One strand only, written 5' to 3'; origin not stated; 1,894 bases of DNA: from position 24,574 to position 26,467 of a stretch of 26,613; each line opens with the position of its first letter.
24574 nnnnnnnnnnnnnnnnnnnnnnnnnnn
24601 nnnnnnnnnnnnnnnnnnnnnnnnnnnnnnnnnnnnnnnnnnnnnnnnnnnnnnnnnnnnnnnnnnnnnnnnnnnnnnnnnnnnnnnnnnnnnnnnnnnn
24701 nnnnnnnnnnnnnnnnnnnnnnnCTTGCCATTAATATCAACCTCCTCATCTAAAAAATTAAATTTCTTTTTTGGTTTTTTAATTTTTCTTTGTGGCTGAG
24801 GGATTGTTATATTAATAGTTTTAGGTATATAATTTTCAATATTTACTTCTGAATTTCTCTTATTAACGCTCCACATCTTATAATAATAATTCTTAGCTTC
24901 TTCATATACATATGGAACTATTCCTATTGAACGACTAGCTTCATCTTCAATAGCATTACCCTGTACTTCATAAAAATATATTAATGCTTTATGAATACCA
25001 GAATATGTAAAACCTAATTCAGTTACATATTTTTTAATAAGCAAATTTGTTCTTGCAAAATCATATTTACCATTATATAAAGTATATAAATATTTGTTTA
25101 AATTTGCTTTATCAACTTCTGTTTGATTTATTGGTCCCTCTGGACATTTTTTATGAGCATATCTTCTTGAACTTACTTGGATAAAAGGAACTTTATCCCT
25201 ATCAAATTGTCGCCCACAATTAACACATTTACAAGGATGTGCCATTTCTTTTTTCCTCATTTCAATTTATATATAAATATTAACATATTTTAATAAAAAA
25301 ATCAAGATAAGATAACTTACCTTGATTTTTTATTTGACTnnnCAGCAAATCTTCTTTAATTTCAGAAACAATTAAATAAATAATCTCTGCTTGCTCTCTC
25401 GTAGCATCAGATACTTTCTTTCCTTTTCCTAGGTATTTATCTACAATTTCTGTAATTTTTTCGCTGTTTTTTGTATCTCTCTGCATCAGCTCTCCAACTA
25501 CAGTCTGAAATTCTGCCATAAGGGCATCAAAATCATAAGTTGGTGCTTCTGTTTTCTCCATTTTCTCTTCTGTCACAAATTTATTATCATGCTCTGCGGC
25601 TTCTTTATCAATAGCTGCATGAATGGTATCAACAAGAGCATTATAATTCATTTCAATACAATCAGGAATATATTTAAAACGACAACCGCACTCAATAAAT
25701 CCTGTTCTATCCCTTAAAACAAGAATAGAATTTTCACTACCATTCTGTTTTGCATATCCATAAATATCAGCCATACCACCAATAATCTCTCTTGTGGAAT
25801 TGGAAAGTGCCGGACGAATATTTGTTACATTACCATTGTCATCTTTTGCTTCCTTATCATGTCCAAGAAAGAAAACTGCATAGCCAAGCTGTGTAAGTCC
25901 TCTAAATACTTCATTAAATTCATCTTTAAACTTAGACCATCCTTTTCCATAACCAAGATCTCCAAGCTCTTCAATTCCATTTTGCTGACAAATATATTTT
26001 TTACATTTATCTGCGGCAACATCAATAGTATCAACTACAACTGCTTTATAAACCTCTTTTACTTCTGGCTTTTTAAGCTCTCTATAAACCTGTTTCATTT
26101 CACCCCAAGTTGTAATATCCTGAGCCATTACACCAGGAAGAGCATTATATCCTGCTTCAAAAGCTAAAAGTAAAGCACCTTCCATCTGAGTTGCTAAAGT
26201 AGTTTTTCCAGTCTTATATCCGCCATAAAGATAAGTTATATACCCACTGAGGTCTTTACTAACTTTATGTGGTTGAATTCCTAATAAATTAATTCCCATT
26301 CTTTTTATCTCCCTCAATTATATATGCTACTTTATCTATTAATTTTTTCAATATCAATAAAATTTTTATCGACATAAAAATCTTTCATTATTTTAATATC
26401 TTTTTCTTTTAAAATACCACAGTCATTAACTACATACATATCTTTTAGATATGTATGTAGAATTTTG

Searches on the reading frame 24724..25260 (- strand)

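Call 10: search_protein_families(library=phrogs, max_evalue=0.001, proteins=[window:24724-25260:-])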
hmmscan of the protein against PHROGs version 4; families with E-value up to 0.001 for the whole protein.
window:24724-25260:- (179 aa): 1 family
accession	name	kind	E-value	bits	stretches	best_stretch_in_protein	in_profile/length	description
phrog_4680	-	unknown function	1.6e-20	74.7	1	10-171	5-161/164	-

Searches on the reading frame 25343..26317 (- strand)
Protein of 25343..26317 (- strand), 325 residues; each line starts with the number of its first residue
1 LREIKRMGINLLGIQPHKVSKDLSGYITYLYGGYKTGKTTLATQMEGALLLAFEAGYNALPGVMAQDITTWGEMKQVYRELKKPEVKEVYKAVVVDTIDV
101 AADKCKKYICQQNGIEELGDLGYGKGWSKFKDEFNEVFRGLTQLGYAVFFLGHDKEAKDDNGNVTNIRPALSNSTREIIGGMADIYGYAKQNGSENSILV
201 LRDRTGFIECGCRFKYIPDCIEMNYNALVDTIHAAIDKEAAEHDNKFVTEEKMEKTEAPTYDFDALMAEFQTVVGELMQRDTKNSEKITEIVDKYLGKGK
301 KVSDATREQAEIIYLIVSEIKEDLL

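Call 10: search_protein_families(library=phrogs, max_evalue=0.001, proteins=[window:25343-26317:-])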
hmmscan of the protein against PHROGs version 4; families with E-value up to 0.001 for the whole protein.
window:25343-26317:- (325 aa): 3 families
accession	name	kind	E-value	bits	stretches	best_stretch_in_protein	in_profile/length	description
phrog_124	-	DNA, RNA and nucleotide metabolism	8.9e-50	171.1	1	12-313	30-316/382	Sak4-like ssDNA annealing protein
phrog_8097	-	DNA, RNA and nucleotide metabolism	1.6e-24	87.6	1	29-264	264-512/598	exonuclease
phrog_19299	-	head and packaging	2.5e-12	47.1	1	45-157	399-515/702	terminase large subunit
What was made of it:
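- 25340..26317 (-): Sak4-like single-strand annealing protein: a candidate phage recombination function (inferred link only). call 10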
